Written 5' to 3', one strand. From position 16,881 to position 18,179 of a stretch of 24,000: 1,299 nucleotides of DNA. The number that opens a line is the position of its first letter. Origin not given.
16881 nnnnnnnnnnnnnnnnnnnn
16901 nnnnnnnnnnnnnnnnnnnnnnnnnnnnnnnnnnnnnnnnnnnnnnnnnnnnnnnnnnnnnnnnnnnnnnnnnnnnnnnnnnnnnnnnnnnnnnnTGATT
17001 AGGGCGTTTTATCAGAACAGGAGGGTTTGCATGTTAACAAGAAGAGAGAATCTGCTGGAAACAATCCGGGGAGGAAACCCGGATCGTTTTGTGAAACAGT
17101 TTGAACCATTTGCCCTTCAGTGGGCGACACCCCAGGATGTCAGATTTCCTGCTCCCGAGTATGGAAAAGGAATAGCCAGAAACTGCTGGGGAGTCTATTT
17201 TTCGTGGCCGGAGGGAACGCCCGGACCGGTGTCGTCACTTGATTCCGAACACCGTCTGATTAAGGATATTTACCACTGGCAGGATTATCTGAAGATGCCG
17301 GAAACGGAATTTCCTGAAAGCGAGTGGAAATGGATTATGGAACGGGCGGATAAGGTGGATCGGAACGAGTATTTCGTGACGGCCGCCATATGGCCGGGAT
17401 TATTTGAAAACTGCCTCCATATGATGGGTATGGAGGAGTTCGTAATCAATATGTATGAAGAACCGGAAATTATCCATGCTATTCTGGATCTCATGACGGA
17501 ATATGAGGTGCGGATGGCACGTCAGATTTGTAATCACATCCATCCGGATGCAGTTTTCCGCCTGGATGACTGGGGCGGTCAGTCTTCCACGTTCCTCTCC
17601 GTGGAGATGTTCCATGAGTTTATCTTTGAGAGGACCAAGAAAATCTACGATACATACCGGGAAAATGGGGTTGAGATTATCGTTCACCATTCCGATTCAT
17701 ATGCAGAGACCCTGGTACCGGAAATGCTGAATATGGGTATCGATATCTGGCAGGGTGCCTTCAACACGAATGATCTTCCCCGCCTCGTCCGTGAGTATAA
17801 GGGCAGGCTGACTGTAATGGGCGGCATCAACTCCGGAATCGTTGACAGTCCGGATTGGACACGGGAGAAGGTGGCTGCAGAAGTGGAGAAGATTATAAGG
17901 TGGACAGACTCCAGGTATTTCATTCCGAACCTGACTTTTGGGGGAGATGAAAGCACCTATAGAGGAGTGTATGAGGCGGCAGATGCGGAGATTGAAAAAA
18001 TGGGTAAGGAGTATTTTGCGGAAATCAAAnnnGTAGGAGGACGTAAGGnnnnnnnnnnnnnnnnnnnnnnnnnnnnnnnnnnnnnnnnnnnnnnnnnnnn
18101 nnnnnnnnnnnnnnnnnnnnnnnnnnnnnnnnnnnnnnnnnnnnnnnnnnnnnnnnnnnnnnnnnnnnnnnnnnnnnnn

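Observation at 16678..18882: Heliorhodopsin co-transcribed with a URO-D-family enzyme and an NTF2-like protein in an anaerobe-like genome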

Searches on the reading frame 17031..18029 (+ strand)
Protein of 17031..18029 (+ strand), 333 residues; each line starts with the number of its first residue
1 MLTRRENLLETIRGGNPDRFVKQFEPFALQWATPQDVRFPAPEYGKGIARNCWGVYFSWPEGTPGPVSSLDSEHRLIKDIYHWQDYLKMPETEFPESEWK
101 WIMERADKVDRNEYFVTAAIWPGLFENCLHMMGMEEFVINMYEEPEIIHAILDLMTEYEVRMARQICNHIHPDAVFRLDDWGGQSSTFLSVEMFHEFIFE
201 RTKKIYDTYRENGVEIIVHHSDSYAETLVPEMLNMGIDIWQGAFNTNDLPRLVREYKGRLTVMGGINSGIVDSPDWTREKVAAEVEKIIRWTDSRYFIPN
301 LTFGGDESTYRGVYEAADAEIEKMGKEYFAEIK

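Call 3: search_protein_families(library=pfam, proteins=[window:17031-18029:+], max_evalue=0.01)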
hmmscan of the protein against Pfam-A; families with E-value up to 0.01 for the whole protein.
window:17031-18029:+ (333 aa): 1 family
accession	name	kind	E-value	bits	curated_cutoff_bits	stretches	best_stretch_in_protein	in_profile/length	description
PF01208.23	URO-D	-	8.9e-16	58.3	23.9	1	125-303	147-325/346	Uroporphyrinogen decarboxylase (URO-D)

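Call 4: search_protein_families(library=ncbifam, proteins=[window:17031-18029:+], max_evalue=0.01)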
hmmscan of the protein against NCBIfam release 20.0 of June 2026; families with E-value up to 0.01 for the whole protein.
window:17031-18029:+ (333 aa): 5 families
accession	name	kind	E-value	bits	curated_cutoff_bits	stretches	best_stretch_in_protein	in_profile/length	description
NF004889.0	PRK06252.1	subfamily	8.1e-10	38.2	244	1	125-289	149-304/340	methylcobalamin:coenzyme M methyltransferase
TIGR01463.1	mtaA_cmuA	subfamily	2.7e-09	36.7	235.4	1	125-288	148-305/340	MtaA/CmuA family methyltransferase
NF041608.1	methylcob_mtaseMtbA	equivalog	2.5e-06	26.8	600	1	123-227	147-247/339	methylcobamide:CoM methyltransferase MtbA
NF040654.1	MtaA_Meth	equivalog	0.00012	21.2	400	1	125-268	147-283/337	methylcobamide:CoM methyltransferase MtaA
TIGR01464.1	hemE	equivalog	0.00022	20.3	302.95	1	141-304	164-319/338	uroporphyrinogen decarboxylase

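Call 23: find_homologous_proteins(query=window:17031-18029:+, max_evalue=0.00001)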
Query window:17031-18029:+ (333 aa): 1664 proteins with E <= 0.00001 among 2639 candidates; the best 120 are listed.
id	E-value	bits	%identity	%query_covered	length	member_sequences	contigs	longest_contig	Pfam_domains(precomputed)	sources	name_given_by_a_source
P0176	2.1e-232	788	100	100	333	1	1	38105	PF01208.24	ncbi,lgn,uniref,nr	ncbi:uroporphyrinogen decarboxylase family protein [Parasporobacterium paucivorans]|uniref:Uroporphy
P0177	1.7e-168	578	70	99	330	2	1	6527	PF01208.24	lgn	-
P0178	1.2e-151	523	65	99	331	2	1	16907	PF01208.24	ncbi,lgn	-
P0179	1.1e-148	513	62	99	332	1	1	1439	PF01208.24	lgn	-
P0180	3.4e-147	508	64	99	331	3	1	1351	PF01208.24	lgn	-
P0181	6.5e-147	507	60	99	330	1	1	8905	PF01208.24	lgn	-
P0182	1.2e-146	506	62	99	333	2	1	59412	PF01208.24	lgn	-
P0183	1.7e-146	506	63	98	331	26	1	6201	PF01208.24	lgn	-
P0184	1.6e-145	503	63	97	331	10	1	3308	PF01208.24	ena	-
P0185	3.8e-143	495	61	99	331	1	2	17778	PF01208.24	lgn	-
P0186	7.6e-143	494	61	99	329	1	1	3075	PF01208.24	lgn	-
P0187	8.1e-143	494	63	96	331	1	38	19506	PF01208.24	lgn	-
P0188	6.4e-141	487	62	97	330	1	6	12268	PF01208.24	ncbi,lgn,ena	-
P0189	1.1e-140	487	60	99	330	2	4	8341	PF01208.24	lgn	-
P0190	1.1e-139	483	57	98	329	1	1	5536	PF01208.24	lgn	-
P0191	8.8e-138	477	59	98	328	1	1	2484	PF01208.24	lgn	-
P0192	6.0e-137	474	59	99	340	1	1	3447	PF01208.24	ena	-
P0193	2.9e-136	472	58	99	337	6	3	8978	PF01208.24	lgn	-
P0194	2.5e-134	466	57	98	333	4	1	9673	PF01208.24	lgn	-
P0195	8.7e-134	464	57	98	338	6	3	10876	PF01208.24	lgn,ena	-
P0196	1.2e-133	463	57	99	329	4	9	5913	PF01208.24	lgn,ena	-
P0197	1.0e-130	454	56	98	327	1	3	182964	PF01208.24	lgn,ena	-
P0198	2.8e-130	452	57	99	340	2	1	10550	PF01208.24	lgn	-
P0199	5.6e-130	451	59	99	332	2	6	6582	PF01208.24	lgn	-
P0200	9.9e-130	451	58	98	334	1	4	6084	PF01208.24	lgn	-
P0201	1.3e-129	450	56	99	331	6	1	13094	PF01208.24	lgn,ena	-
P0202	4.6e-129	448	54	99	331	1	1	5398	PF01208.24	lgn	-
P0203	1.2e-128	447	58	98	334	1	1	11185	PF01208.24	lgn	-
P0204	5.2e-128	445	57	98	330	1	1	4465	PF01208.24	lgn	-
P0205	6.7e-128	445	57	99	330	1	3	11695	PF01208.24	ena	-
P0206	8.3e-128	444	55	99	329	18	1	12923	PF01208.24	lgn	-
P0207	1.2e-126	440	56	99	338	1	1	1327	PF01208.24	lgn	-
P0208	1.3e-126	440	54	99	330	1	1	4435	PF01208.24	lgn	-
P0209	1.4e-126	440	57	100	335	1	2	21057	PF01208.24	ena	-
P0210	2.9e-126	439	56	100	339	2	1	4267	PF01208.24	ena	-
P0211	8.7e-124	431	57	97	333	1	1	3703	PF01208.24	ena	-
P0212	9.0e-121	421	56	97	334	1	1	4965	PF01208.24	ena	-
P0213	5.1e-118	412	53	99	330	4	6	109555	PF01208.24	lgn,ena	-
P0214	1.2e-117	411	53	99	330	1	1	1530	PF01208.24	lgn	-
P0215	4.1e-116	406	53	99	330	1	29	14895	PF01208.24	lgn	-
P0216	1.1e-115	404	52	99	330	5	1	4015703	PF01208.24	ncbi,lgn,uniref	ncbi:uroporphyrinogen decarboxylase family protein [Terrisporobacter vanillatitrophus]|uniref:uropor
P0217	1.1e-114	401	51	99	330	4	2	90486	PF01208.24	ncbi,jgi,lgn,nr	ncbi:MAG: uroporphyrinogen decarboxylase [Eubacterium sp.]|nr:uroporphyrinogen decarboxylase [Eubact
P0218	8.5e-114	398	53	99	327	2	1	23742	PF01208.24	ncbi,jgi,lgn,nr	ncbi:MAG: uroporphyrinogen decarboxylase [Oscillospiraceae bacterium]|jgi:hypothetical protein|nr:ur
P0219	1.9e-113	397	51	99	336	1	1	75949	PF01208.24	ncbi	ncbi:MAG: uroporphyrinogen decarboxylase family protein [Eubacteriales bacterium]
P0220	2.1e-113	397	50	100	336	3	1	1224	PF01208.24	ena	-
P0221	3.6e-113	396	52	99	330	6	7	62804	PF01208.24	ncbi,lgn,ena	-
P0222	3.7e-113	396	53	99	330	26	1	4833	PF01208.24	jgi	-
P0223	4.9e-113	396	52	99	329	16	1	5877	PF01208.24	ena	-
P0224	5.5e-113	396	53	99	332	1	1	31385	PF01208.24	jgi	jgi:hypothetical protein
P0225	8.2e-113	395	51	99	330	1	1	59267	PF01208.24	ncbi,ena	-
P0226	1.1e-112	395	52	99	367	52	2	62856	PF01208.24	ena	-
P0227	1.2e-112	394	52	99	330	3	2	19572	PF01208.24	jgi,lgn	jgi:hypothetical protein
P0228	1.7e-112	394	50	99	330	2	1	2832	PF01208.24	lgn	-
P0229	3.3e-112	393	53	98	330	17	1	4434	PF01208.24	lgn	-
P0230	3.9e-112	393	51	99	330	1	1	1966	PF01208.24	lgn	-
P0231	6.4e-112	392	50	100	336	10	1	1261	PF01208.24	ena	-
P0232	6.8e-112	392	50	99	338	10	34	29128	PF01208.24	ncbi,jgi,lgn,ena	-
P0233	8.7e-112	392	51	99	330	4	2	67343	PF01208.24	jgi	jgi:hypothetical protein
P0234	9.0e-112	392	51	99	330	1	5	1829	PF01208.24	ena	-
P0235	1.1e-111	391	50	99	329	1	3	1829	PF01208.24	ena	-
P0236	1.2e-111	391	51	99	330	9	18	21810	PF01208.24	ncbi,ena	-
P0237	4.2e-111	389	50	99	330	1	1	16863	PF01208.24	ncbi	-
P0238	4.2e-111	389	50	99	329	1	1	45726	PF01208.24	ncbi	-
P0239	4.5e-111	389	51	99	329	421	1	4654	PF01208.24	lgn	-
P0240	7.9e-111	388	51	98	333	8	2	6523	PF01208.24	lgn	-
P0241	1.7e-110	387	49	99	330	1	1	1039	PF01208.24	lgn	-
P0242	2.2e-110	387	50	99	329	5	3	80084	PF01208.24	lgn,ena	-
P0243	2.3e-110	387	51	99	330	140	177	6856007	PF01208.24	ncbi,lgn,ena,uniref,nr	ncbi:MAG: uroporphyrinogen decarboxylase family protein [Blautia sp.]|uniref:Uroporphyrinogen decarb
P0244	2.6e-110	387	51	99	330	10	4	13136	PF01208.24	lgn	-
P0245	6.6e-110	385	50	99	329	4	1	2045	PF01208.24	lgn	-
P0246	7.3e-110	385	53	99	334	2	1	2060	PF01208.24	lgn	-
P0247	1.1e-109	385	51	99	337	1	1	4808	PF01208.24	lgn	-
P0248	1.3e-109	384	51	99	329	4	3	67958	PF01208.24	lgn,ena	-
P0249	1.6e-109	384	50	99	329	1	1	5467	PF01208.24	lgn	-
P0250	1.7e-109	384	52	99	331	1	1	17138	PF01208.24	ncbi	-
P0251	2.2e-109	384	51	99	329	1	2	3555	PF01208.24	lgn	-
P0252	2.2e-109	384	50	99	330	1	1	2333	PF01208.24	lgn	-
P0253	2.5e-109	383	50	99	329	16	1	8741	PF01208.24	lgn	-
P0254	3.1e-109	383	50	99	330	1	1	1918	PF01208.24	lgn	-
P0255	3.8e-109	383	51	99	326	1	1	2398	PF01208.24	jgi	jgi:hypothetical protein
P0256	4.4e-109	383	50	99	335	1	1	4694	PF01208.24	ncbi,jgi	jgi:hypothetical protein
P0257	5.0e-109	383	48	99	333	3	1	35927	PF01208.24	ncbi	ncbi:MAG: uroporphyrinogen decarboxylase family protein [Oscillospiraceae bacterium]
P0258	6.6e-109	382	51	99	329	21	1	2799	PF01208.24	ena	-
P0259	8.7e-109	382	51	99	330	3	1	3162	PF01208.24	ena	-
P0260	9.0e-109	382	50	99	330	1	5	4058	PF01208.24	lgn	-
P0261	9.2e-109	382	49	99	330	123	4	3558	PF01208.24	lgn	-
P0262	1.1e-108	381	51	99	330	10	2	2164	PF01208.24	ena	-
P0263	1.4e-108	381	50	99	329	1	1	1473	PF01208.24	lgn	-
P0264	1.5e-108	381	50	99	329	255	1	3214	PF01208.24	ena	-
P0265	1.7e-108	381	50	99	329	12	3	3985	PF01208.24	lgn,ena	-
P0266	2.1e-108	380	50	99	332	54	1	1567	PF01208.24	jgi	jgi:hypothetical protein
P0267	2.1e-108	380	51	99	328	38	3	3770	PF01208.24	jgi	-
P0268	2.2e-108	380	51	99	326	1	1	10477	PF01208.24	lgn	-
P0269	2.2e-108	380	50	99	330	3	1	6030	PF01208.24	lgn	-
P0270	2.4e-108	380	50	99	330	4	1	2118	PF01208.24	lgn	-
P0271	3.1e-108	380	50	99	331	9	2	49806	PF01208.24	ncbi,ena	-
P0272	3.2e-108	380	50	99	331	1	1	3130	PF01208.24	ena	-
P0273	4.9e-108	379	50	99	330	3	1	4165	PF01208.24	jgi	jgi:uroporphyrinogen-III decarboxylase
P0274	5.7e-108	379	49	99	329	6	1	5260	PF01208.24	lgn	-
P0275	6.0e-108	379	50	99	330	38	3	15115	PF01208.24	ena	-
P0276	6.2e-108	379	50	99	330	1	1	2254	PF01208.24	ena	-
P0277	6.5e-108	379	50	99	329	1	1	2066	PF01208.24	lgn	-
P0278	6.5e-108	379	51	99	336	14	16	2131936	PF01208.24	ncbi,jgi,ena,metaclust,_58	ncbi:MAG: uroporphyrinogen decarboxylase family protein [Dethiobacteraceae bacterium]|jgi:uroporphyr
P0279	6.5e-108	379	49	99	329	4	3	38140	PF01208.24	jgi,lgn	jgi:hypothetical protein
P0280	6.9e-108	379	50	99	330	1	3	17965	PF01208.24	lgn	-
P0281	8.2e-108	379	50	99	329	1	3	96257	PF01208.24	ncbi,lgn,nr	ncbi:MAG TPA: uroporphyrinogen decarboxylase [Lachnospiraceae bacterium]|nr:uroporphyrinogen decarbo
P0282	8.6e-108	378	52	99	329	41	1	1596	PF01208.24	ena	-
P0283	1.1e-107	378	50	99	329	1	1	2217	PF01208.24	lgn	-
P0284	1.1e-107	378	50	97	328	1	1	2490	PF01208.24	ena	-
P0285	1.2e-107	378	50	99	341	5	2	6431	PF01208.24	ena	-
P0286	1.3e-107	378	49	99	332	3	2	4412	PF01208.24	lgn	-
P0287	1.4e-107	378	50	99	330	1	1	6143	PF01208.24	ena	-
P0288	1.8e-107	377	50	99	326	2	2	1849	PF01208.24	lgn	-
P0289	2.1e-107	377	50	99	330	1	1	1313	PF01208.24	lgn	-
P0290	2.1e-107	377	50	99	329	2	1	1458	PF01208.24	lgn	-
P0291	2.3e-107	377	48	99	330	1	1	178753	PF01208.24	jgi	jgi:uroporphyrinogen-III decarboxylase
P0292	2.6e-107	377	50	99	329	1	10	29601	PF01208.24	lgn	-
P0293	2.6e-107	377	49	99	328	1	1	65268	PF01208.24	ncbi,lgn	-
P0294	2.7e-107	377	49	99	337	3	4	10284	PF01208.24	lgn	-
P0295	2.8e-107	377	50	99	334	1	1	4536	PF01208.24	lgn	-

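Call 25: find_encoding_contigs(protein=P0177, flank=6000, max_places=2)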
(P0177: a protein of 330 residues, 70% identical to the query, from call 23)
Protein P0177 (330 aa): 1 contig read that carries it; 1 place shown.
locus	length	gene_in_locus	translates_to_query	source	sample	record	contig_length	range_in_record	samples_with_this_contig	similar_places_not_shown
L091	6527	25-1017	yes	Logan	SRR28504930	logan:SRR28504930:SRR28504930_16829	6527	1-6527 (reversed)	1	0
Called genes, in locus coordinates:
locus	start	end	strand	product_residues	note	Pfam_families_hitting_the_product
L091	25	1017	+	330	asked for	PF01208:URO-D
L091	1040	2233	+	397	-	PF00083:Sugar_tr (weak), PF07690:MFS_1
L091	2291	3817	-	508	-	PF13556:HTH_30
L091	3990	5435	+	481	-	PF06253:MTTB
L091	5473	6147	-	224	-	PF00440:TetR_N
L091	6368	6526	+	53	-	?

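Call 26: find_encoding_contigs(protein=P0178, flank=6000, max_places=2)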
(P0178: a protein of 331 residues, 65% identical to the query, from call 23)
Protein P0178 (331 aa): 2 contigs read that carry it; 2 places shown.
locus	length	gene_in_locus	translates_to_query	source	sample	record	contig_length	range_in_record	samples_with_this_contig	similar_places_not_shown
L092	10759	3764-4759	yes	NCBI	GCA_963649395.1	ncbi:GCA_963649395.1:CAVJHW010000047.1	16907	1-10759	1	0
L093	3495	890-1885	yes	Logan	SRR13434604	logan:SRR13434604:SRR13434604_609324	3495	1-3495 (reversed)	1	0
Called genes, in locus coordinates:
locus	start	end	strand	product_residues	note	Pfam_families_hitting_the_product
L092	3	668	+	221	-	?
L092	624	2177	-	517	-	PF17853:GGDEF_2 (weak), PF13556:HTH_30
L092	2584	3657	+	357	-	PF01208:URO-D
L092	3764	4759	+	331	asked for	PF01208:URO-D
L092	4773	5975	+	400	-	PF07690:MFS_1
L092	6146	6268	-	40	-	-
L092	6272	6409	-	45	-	-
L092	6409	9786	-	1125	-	PF04851:ResIII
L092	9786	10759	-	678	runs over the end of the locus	PF07669:Eco57I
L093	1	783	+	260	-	?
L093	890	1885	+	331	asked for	PF01208:URO-D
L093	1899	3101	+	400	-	PF07690:MFS_1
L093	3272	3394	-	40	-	-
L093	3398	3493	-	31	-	?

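Call 27: find_encoding_contigs(protein=P0182, flank=6000, max_places=2)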
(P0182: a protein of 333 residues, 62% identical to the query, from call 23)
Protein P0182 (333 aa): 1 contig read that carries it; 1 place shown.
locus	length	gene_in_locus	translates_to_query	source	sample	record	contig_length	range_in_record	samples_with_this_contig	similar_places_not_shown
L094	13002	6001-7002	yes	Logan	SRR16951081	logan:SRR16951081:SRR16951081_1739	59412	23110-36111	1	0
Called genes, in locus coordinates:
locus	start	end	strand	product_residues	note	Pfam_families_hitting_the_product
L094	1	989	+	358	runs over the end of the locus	-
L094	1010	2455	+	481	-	PF06253:MTTB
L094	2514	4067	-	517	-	PF13556:HTH_30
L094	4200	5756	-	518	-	PF17853:GGDEF_2, PF13556:HTH_30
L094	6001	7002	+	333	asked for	PF01208:URO-D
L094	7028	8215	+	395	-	PF12832:MFS_1_like, PF00083:Sugar_tr, PF07690:MFS_1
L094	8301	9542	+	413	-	PF07690:MFS_1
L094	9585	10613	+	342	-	PF01208:URO-D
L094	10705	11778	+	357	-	PF01208:URO-D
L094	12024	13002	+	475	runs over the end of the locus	PF06253:MTTB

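Call 42: search_solved_structures(query=window:17031-18029:+, max_evalue=0.01, show_alignments=2)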
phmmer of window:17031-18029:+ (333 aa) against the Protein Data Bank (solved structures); distinct sequences matched with E-value up to 0.01: 0.

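Call 46: search_solved_structures(query=A2, max_evalue=0.01, show_alignments=1)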
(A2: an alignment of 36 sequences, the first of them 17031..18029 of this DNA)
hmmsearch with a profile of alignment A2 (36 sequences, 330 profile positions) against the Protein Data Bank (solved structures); distinct sequences matched with E-value up to 0.01: 0.

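Call 50: predict_structure(alignment_id=A2)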
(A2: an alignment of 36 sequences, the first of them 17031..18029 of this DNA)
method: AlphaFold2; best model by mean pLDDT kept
length: 333 residues; sequences in the alignment: 36
mean_pLDDT: 94.7   pTM: 0.92
mean pLDDT of the five models: 94.7, 94.5, 93.8, 92.8, 89.6
residues with pLDDT >= 90: 290; 70-90: 43; 50-70: 0; < 50: 0
segments of 3 or more residues with pLDDT < 50: none
pLDDT, mean of each block of 10 residues (from residue 1): 97 96 94 94 89 94 85 94 98 98 98 97 95 95 98 99 98 96 90 97 99 98 90 97 93 95 93 94 97 95 87 95 94 83
secondary structure, 60 per line:
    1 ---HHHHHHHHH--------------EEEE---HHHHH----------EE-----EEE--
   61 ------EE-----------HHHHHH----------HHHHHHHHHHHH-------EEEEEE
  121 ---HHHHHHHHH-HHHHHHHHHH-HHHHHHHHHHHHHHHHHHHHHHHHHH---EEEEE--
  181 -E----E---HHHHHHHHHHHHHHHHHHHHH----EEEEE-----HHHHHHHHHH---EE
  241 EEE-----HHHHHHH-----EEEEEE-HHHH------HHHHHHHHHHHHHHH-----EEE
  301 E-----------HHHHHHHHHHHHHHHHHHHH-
elements in order: H4-12 E27-30 H34-38 E56-58 H80-85 H96-107 E115-120 H124-132 H134-143 H145-170 E174-178 H191-211 E216-220 H226-235 E239-243 H249-255 E261-266 H268-271 H278-292 E298-301 H313-332

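Call 53: fold_search(model_id=the predicted structure, library=pdb)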
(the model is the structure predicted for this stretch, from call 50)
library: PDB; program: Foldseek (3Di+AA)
matches with E <= 10: 1442; with E <= 0.001: 20
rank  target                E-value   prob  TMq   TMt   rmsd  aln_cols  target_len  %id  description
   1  2inf_A                1.9e-09  1.00  0.65  0.63   7.1       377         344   16  Crystal Structure of Uroporphyrinogen Decarboxylase from Bacillus subtilis (released 2006-10-24)
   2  4ay7_A                4.4e-09  1.00  0.62  0.61   8.1       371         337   14  methyltransferase from Methanosarcina mazei (released 2012-10-31)
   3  3gw3                  6.6e-09  1.00  0.65  0.62   6.6       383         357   13  human UROD mutant K297N (released 2009-07-07)
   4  1jph                  9.8e-09  1.00  0.60  0.57   4.6       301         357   13  Ile260Thr mutant of Human UroD, human uroporphyrinogen III decarboxylase (released 2001-12-19)
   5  2eja_A                1.1e-08  1.00  0.59  0.59   4.3       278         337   15  Crystal Structure Of Uroporphyrinogen Decarboxylase From Aquifex aeolicus (released 2008-03-18)
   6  4ay8_A                1.1e-08  1.00  0.67  0.66   7.0       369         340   15  SeMet-derivative of a methyltransferase from M. mazei (released 2012-10-31)
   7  1r3y                  1.2e-08  1.00  0.61  0.58   4.5       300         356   13  Uroporphyrinogen Decarboxylase in complex with coproporphyrinogen-III (released 2003-12-09)
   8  1uro                  1.2e-08  1.00  0.60  0.57   4.6       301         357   13  UROPORPHYRINOGEN DECARBOXYLASE (released 1998-08-26)
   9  1j93                  1.2e-08  1.00  0.60  0.59   6.8       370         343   17  Crystal Structure and Substrate Binding Modeling of the Uroporphyrinogen-III Decarboxylase from Nicotiana tabacum: Impli (released 2001-10-17)
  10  1jpk                  1.7e-08  1.00  0.62  0.58   4.3       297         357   13  Gly156Asp mutant of Human UroD, human uroporphyrinogen III decarboxylase (released 2001-12-19)
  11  2eja_B                2.3e-08  1.00  0.59  0.59   4.1       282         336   14  Crystal Structure Of Uroporphyrinogen Decarboxylase From Aquifex aeolicus (released 2008-03-18)
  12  3gvv                  3.5e-08  1.00  0.61  0.58   4.5       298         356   13  Single-chain UROD Y164G (GY) mutation (released 2009-07-07)
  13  1jpi                  3.5e-08  1.00  0.67  0.63   6.9       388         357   13  Phe232Leu mutant of human UROD, human uroporphyrinogen III decarboxylase (released 2001-12-19)
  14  1r3s                  3.7e-08  1.00  0.61  0.58   4.5       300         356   13  Uroporphyrinogen Decarboxylase single mutant D86G in complex with coproporphyrinogen-I (released 2003-12-09)
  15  2q71                  3.7e-08  1.00  0.60  0.57   4.4       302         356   14  Uroporphyrinogen Decarboxylase G168R single mutant enzyme in complex with coproporphyrinogen-III (released 2007-06-19)
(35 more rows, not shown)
